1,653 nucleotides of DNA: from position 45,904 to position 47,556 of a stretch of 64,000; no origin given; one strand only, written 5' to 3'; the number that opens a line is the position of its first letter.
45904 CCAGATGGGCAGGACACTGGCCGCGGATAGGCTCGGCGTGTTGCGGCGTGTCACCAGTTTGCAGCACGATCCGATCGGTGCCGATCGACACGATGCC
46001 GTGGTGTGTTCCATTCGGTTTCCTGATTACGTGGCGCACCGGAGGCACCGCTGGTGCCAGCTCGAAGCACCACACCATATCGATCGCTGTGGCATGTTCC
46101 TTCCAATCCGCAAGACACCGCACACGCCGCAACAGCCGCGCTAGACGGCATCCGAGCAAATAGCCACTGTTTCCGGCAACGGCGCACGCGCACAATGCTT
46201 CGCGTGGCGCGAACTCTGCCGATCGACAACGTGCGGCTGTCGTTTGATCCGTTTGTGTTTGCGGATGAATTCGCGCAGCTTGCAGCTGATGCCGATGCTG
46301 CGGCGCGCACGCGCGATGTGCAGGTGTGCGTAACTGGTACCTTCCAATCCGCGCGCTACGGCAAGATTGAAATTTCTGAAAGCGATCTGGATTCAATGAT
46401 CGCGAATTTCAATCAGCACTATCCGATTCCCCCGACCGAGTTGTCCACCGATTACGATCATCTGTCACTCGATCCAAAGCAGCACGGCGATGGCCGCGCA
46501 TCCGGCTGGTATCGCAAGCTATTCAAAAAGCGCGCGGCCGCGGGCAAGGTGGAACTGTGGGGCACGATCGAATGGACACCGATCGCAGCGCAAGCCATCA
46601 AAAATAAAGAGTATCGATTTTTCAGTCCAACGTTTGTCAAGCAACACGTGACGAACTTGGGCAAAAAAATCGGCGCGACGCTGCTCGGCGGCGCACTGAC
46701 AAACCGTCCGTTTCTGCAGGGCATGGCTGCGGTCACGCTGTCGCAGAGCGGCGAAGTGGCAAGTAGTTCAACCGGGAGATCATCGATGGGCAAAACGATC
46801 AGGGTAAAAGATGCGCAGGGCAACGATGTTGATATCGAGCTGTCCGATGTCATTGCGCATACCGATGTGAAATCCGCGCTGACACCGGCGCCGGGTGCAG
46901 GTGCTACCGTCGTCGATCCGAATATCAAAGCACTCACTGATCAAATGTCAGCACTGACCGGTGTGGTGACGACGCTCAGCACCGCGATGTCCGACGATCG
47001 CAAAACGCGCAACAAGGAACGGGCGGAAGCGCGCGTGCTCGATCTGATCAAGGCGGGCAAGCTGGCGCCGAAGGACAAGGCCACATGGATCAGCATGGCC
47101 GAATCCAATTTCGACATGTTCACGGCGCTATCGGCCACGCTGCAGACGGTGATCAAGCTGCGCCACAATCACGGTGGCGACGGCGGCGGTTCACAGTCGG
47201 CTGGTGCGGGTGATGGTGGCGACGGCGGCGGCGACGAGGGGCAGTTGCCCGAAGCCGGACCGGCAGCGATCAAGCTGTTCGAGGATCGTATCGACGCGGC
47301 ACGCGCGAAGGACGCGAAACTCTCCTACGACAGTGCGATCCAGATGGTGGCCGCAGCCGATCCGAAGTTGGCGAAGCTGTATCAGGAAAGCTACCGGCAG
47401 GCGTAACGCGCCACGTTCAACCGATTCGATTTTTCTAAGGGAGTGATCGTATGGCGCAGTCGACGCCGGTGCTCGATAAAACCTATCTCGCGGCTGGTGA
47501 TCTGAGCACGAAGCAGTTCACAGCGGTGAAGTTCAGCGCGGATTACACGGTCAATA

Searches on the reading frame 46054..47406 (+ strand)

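Call 50: search_protein_families(library=pfam, proteins=[window:46054-47406:+], max_evalue=0.01)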
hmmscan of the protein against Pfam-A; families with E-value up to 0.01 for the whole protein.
window:46054-47406:+ (450 aa): 1 family
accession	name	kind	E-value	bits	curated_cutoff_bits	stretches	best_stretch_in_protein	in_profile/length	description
PF10123.14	Mu-like_Pro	-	1.6e-26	94.1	25.2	1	105-375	22-295/330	Mu-like prophage I protein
